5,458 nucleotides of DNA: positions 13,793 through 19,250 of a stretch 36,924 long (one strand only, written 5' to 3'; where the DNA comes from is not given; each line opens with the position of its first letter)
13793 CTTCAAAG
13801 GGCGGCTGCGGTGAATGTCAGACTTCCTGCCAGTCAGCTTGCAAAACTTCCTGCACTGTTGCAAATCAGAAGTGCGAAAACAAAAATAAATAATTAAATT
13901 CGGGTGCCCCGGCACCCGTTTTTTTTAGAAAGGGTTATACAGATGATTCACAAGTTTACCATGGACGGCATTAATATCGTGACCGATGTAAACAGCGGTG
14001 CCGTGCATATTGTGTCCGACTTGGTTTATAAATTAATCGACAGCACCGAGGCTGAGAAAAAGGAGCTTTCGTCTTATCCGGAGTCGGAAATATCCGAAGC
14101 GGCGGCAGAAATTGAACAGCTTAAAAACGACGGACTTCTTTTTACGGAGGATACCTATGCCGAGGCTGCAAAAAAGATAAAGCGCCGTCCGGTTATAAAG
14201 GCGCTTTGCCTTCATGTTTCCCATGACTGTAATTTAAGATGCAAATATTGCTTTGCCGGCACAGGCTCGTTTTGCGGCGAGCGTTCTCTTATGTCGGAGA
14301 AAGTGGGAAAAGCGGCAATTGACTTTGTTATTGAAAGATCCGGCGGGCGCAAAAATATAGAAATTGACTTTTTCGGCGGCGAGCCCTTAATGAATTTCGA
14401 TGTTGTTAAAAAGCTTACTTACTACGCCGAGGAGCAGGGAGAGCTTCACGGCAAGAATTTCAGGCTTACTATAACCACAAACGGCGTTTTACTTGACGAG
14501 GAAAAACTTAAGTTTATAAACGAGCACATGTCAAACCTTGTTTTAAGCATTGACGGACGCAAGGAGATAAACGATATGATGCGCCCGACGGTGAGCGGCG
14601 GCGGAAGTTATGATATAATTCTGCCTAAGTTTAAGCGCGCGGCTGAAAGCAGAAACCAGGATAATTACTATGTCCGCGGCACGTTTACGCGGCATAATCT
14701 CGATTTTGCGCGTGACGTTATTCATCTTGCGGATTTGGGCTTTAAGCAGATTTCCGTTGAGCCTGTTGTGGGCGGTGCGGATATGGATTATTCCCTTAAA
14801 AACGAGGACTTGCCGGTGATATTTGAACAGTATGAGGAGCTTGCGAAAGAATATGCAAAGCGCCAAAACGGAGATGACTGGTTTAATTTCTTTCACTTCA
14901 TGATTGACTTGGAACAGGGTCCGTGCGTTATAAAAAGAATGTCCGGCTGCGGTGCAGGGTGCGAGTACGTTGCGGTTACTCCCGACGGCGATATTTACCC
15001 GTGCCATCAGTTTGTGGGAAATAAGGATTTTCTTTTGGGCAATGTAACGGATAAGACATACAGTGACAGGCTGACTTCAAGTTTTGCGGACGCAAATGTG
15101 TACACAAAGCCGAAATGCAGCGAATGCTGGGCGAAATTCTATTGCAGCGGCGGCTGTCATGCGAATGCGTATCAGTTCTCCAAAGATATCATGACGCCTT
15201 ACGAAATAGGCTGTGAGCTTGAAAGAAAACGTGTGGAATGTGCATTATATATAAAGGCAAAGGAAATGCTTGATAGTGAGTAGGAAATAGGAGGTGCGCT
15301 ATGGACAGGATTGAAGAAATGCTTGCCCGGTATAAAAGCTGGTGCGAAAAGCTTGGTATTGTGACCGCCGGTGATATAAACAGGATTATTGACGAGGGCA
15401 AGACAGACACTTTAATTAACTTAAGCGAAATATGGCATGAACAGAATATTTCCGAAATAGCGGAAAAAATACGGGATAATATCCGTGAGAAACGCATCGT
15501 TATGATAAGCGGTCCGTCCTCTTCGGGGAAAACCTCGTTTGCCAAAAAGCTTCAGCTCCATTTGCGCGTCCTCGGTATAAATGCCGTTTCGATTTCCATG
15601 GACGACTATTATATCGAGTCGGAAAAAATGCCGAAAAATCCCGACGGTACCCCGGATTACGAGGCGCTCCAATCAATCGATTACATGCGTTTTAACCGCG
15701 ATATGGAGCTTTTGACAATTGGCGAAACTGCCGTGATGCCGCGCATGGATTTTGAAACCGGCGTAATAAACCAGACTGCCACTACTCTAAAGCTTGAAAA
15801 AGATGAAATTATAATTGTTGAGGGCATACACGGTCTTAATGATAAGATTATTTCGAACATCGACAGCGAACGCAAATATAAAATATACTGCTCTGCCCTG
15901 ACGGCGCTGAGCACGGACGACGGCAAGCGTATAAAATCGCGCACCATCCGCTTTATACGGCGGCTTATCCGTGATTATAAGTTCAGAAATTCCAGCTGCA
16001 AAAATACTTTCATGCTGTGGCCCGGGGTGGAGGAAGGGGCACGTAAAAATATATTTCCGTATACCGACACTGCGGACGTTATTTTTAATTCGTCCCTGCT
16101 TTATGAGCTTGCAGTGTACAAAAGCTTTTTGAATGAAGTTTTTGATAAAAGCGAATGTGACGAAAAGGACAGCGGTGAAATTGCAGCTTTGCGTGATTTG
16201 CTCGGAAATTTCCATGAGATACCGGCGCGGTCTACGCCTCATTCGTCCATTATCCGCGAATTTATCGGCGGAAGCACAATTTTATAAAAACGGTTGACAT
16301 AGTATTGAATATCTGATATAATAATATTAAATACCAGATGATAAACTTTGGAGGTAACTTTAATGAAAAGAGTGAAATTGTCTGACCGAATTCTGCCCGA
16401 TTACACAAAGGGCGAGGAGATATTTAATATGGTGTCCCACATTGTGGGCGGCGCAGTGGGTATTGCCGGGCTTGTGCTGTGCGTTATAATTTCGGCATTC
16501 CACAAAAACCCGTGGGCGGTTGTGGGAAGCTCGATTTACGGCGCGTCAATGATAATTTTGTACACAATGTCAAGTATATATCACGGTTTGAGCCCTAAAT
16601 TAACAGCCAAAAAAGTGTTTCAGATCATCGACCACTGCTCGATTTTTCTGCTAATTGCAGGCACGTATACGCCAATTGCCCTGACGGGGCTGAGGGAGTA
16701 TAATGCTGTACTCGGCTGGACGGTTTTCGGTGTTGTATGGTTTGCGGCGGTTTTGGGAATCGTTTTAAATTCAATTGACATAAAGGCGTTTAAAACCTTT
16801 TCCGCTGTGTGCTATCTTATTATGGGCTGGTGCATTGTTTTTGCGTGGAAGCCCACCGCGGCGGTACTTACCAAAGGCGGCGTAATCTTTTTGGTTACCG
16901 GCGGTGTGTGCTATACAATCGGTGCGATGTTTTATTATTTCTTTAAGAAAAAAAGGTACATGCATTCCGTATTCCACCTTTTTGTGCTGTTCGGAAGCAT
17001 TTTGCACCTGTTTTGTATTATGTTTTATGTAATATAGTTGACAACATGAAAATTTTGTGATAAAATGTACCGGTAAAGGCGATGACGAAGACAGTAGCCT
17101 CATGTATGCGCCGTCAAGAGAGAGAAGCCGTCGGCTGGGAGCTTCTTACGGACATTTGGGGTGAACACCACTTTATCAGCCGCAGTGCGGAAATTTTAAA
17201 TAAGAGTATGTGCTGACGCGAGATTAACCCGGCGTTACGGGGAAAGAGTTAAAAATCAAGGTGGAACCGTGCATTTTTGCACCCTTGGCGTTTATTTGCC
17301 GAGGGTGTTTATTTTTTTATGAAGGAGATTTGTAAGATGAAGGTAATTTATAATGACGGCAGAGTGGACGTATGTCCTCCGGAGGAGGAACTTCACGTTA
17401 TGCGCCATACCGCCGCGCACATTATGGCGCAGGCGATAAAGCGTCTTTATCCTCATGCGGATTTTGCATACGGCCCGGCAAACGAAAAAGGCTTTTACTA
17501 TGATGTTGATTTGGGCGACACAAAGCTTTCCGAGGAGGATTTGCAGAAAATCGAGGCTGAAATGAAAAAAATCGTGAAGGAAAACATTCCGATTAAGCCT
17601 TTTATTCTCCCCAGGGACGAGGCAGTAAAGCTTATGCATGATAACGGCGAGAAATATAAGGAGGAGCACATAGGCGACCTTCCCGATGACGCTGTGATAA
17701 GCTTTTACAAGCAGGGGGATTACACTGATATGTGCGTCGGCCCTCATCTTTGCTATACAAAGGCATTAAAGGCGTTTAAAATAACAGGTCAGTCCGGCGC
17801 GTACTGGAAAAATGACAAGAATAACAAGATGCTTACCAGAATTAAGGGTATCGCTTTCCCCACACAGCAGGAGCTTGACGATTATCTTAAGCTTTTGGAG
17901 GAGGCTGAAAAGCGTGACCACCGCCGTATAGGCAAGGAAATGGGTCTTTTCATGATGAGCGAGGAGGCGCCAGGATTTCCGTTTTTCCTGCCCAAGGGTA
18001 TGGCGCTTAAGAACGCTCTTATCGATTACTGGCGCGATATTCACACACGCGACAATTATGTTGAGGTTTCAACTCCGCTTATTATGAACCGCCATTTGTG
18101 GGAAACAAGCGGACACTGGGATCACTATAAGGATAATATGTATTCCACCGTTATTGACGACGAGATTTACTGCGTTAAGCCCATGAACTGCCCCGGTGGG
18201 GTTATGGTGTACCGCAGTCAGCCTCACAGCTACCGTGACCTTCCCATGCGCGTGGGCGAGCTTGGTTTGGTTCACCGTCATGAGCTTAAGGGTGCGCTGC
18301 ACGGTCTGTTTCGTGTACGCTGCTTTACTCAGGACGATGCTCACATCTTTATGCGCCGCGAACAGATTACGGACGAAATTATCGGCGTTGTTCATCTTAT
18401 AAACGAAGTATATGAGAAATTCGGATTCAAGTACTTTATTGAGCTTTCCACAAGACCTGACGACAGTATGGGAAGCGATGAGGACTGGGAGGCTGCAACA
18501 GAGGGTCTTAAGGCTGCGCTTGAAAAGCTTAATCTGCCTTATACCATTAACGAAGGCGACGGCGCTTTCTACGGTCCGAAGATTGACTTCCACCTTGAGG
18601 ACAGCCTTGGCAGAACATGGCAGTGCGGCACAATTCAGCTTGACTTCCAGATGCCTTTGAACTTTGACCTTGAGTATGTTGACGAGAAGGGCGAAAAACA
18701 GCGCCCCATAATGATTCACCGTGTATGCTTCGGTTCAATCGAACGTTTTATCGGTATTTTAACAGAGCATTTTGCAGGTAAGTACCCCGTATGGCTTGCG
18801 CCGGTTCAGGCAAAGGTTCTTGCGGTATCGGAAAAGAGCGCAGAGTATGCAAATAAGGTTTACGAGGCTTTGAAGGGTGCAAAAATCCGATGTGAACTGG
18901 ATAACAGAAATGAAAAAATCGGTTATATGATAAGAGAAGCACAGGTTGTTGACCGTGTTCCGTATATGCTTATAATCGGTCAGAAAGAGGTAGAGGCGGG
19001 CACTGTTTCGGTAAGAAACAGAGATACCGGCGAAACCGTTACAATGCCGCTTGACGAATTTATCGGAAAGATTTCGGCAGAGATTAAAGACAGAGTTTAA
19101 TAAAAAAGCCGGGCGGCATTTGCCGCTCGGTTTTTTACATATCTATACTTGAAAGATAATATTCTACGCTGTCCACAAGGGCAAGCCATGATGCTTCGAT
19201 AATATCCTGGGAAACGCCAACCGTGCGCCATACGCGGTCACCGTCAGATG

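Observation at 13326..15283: Hidden 48-codon SCIFF precursor with its radical SAM/SPASM maturase and an overlapping small membrane protein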

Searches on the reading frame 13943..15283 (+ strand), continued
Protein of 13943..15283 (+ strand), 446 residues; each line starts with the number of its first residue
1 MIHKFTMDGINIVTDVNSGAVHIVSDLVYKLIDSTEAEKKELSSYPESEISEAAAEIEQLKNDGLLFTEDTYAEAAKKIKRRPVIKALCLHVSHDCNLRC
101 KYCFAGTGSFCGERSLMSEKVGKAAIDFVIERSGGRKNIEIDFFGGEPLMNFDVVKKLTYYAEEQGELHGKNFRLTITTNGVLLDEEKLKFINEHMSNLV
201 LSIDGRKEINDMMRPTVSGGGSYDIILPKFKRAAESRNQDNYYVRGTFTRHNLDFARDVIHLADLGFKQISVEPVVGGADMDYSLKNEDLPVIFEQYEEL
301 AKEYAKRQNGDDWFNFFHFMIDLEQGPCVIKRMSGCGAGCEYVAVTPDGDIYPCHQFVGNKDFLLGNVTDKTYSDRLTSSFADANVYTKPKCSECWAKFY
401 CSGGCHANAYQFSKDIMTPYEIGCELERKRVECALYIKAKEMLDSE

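Call 69: search_protein_families(library=pfam, proteins=[L013:5364-5867:+, L026:5314-5859:+, L012:5373-6038:+, L031:5992-6657:+, L043:5370-6626:+, L010:1560-2852:+, L023:5383-5823:+, L069:5490-6158:+], max_evalue=0.001)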
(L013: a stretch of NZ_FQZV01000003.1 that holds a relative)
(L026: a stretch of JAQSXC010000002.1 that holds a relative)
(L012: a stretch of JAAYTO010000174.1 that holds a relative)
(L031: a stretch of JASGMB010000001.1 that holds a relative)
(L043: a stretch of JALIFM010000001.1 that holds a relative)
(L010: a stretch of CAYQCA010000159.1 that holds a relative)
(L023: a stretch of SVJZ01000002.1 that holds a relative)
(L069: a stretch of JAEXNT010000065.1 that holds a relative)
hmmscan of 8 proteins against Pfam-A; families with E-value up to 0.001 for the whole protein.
L013:5364-5867:+ (167 aa): 3 families
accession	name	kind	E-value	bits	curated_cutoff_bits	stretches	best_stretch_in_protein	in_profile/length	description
PF00132.30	Hexapep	-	1.8e-18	65.8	27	2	88-120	2-34/36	Bacterial transferase hexapeptide (six repeats)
PF25084.1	LbH_EIF2B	-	6.2e-08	33.1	54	1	47-126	20-99/105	EIF2B subunit epsilon LbH domain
PF21711.3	DCTN5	-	4.6e-06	26.9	40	1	39-147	45-161/182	Dynactin subunit 5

L026:5314-5859:+ (181 aa): 5 families
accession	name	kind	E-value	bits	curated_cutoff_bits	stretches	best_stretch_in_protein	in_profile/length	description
PF00132.30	Hexapep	-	1.5e-25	88.2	27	2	103-136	2-35/36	Bacterial transferase hexapeptide (six repeats)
PF25084.1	LbH_EIF2B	-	1e-08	35.6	54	1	63-143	21-101/105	EIF2B subunit epsilon LbH domain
PF14602.12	Hexapep_2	-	8.1e-06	25.9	27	1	105-136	4-33/34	Hexapeptide repeat of succinyl-transferase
PF07959.18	Fucose_pyrophosphorylase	-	0.00027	20.4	34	1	63-151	274-345/418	Fucose pyrophosphorylase domain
PF21711.3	DCTN5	-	0.00047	20.3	40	0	42-162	33-161/182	Dynactin subunit 5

L012:5373-6038:+ (221 aa): 1 family
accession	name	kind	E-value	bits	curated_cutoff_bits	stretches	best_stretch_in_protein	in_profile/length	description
PF01966.28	HD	-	1e-08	35.9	22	1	36-135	2-111/116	HD domain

L031:5992-6657:+ (221 aa): 2 families
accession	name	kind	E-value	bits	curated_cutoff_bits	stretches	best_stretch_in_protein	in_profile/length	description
PF01966.28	HD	-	1.3e-07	32.3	22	1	37-118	3-90/116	HD domain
PF24391.1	HD-CE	-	0.00015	22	27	0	30-79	3-55/263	HD-CE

L043:5370-6626:+ (418 aa): 5 families
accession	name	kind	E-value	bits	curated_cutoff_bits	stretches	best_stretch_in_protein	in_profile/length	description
PF22599.2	SecDF_P1_head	-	4.8e-27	94.5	27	1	126-225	18-113/114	SecDF, P1 head subdomain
PF21760.3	SecD_1st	-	4.8e-16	58.4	27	1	68-123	3-58/60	Protein translocase subunit SecDF, P1 domain, N-terminal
PF02355.23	SecD_SecF_C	-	6.9e-15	55.4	20.5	1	227-395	12-183/189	Protein export membrane protein SecD/SecF, C-terminal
PF03176.21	MMPL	-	1.4e-05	24.6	20.5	1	250-389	147-293/333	MMPL family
PF00873.25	ACR_tran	-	2.5e-05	22.6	28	1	243-391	328-482/1021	AcrB/AcrD/AcrF family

L010:1560-2852:+ (430 aa): 4 families
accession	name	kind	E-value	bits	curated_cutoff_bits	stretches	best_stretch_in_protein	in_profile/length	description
PF00132.30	Hexapep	-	3e-21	74.6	27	2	88-121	2-35/36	Bacterial transferase hexapeptide (six repeats)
PF25084.1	LbH_EIF2B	-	8e-08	32.7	54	1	48-128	21-101/105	EIF2B subunit epsilon LbH domain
PF01966.28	HD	-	3.7e-07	30.9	22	1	245-328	2-91/116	HD domain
PF14602.12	Hexapep_2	-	0.00017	21.7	27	1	90-121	4-33/34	Hexapeptide repeat of succinyl-transferase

L023:5383-5823:+ (146 aa): 0 families

L069:5490-6158:+ (222 aa): 1 family
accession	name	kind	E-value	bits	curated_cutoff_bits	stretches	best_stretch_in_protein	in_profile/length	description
PF01966.28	HD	-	2e-07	31.7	22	1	37-131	2-106/116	HD domain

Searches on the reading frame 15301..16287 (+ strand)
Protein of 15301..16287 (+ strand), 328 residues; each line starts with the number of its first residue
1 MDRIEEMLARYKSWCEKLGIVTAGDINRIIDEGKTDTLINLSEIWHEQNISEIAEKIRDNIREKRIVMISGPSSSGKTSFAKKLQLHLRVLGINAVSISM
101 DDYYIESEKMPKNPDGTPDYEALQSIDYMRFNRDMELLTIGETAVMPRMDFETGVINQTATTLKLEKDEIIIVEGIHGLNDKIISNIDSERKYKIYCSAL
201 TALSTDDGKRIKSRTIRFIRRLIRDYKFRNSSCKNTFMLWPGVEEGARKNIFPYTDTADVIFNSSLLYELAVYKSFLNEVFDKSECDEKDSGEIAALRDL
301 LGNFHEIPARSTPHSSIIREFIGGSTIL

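Call 5: search_protein_families(library=ncbifam, proteins=[window:15301-16287:+], max_evalue=0.01)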
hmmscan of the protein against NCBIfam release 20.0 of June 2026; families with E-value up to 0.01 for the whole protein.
window:15301-16287:+ (328 aa): 12 families
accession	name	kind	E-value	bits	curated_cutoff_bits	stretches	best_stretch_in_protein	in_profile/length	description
NF004018.0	PRK05480.1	equivalog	6.1e-18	65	180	1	63-270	5-193/210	uridine kinase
TIGR00235.1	udk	equivalog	9.9e-15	54.7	220.3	1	64-269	6-192/207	uridine kinase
NF005655.0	PRK07429.1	subfamily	4.4e-09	35.9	236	1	66-185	10-122/326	phosphoribulokinase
NF005807.0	PRK07667.1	equivalog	3.1e-08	33.4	221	1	49-177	2-129/193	kinase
NF006746.0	PRK09270.1-5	subfamily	1.9e-07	30.3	250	1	48-178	3-134/210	nucleoside/nucleotide kinase family protein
NF053861.1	DS8_antiphage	equivalog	0.00017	19.5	790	1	51-102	357-408/994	anti-phage protein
NF005115.0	PRK06547.1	equivalog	0.00022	20.7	173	1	61-104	12-51/172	hypothetical protein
NF006743.0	PRK09270.1-2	equivalog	0.0005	19.2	227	1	48-138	10-99/217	nucleoside/nucleotide kinase family protein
NF006744.0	PRK09270.1-3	equivalog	0.0023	17.4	281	1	48-181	8-140/213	nucleoside/nucleotide kinase family protein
NF005253.0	PRK06762.1-4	equivalog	0.0029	17.8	159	0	65-88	3-26/166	hypothetical protein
TIGR02788.1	VirB11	equivalog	0.0039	16.3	249.95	1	42-84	122-164/308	P-type DNA transfer ATPase VirB11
TIGR00150.1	T6A_YjeE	equivalog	0.0075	16.1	60.1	0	46-89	4-47/135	tRNA (adenosine(37)-N6)-threonylcarbamoyltransferase complex ATPase subunit type 1 TsaE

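Call 6: search_protein_families(library=pfam, proteins=[window:15301-16287:+], max_evalue=0.01)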
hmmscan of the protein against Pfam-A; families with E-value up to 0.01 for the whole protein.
window:15301-16287:+ (328 aa): 5 families
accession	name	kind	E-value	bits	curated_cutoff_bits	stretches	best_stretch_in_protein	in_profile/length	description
PF00485.24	PRK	-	3.5e-11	43.7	22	1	66-264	1-189/196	Phosphoribulokinase / Uridine kinase family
PF20720.3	nSTAND3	-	5.8e-05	23.3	27.2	1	54-99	7-52/155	Novel STAND NTPase 3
PF13238.12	AAA_18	-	0.00047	21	29.4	0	67-117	1-45/128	AAA domain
PF02367.23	TsaE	-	0.0016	18.8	26.6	1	47-90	4-47/128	Threonylcarbamoyl adenosine biosynthesis protein TsaE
PF13191.12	AAA_16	-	0.0054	17.7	32.6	0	50-96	9-56/167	AAA ATPase domain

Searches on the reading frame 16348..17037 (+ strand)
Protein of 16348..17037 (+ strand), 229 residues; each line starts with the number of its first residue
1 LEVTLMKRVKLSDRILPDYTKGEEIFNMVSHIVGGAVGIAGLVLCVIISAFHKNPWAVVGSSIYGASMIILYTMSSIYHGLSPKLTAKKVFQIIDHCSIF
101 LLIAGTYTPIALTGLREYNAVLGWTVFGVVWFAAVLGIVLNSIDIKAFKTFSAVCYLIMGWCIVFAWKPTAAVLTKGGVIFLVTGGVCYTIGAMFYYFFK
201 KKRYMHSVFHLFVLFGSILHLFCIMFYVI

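Call 12: search_protein_families(library=ncbifam, proteins=[window:16348-17037:+], max_evalue=0.00001)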
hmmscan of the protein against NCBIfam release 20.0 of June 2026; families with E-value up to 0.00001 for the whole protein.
window:16348-17037:+ (229 aa): 2 families
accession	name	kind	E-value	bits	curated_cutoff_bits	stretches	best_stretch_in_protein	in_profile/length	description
NF011669.1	PRK15087.1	equivalog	4.9e-64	215.6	80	1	24-227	1-199/199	PAQR family membrane homeostasis protein TrhA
TIGR01065.1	hlyIII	subfamily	5.3e-56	189.4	172.2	1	23-228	1-204/204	hemolysin III family protein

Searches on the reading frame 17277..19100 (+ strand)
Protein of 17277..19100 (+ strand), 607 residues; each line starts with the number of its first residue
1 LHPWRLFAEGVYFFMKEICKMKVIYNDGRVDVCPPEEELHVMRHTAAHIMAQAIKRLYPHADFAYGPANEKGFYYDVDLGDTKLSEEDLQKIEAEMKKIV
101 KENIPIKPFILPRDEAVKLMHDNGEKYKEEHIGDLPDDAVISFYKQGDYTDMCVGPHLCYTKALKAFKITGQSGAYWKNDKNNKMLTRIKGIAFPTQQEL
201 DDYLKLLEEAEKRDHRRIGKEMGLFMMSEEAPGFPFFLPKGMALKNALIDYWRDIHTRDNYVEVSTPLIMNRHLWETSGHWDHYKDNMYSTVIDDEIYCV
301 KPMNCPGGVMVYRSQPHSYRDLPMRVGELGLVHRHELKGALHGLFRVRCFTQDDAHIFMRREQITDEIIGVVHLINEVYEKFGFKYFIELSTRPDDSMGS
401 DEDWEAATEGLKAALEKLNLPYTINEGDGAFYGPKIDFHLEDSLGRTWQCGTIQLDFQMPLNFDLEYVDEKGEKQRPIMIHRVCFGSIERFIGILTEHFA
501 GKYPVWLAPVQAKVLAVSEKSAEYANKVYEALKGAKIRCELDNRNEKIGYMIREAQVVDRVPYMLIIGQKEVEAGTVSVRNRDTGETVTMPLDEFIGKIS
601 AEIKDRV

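Call 12: search_protein_families(library=ncbifam, proteins=[window:17277-19100:+], max_evalue=0.00001)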
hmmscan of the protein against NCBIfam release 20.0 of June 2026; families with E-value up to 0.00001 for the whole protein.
window:17277-19100:+ (607 aa): 15 families
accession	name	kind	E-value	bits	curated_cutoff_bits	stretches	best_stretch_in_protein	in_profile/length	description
TIGR00418.1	thrS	equivalog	3.5e-209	696.4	383.65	1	43-602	1-564/565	threonine--tRNA ligase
NF003068.0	PRK03991.1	equivalog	8.7e-65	219.2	484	1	212-605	196-594/613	threonine--tRNA ligase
NF006625.0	PRK09194.1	equivalog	2.5e-23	82.8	558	2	462-599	418-558/559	proline--tRNA ligase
TIGR00408.1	proS_fam_I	equivalog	2.2e-22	79.6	437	2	429-604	202-382/475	proline--tRNA ligase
NF008979.1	PRK12325.1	exception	7e-22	77.9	550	2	475-599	305-436/437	proline--tRNA ligase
NF003211.1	PRK04173.1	equivalog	4.6e-21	75.2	312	2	237-291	30-86/454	glycine--tRNA ligase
TIGR00389.1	glyS_dimeric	equivalog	2.1e-18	66.2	243.3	2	237-291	32-87/565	glycine--tRNA ligase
TIGR00409.1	proS_fam_II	equivalog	3.3e-18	65.9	306.7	2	465-594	427-560/568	proline--tRNA ligase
TIGR00442.1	hisS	equivalog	1.3e-15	57.3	286.75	1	508-591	323-405/406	histidine--tRNA ligase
NF011500.0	PRK14938.1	equivalog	1e-14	54.4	362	1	502-600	267-364/387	Ser-tRNA(Thr) hydrolase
NF011484.0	PRK14894.1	equivalog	4.5e-08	31.7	1050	0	237-288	35-88/539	glycine--tRNA ligase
NF040865.1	a_tRNA_ed_AlaXM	equivalog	8.9e-08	32.1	300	1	41-172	94-219/234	alanyl-tRNA editing protein AlaXM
TIGR00414.1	serS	equivalog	1.3e-07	31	301.65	1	210-382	137-314/418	serine--tRNA ligase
TIGR00344.1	alaS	equivalog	9.1e-07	27.5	457.05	1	42-174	555-680/847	alanine--tRNA ligase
NF009085.0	PRK12420.1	equivalog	6.4e-06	25.7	540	0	522-594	349-421/426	histidine--tRNA ligase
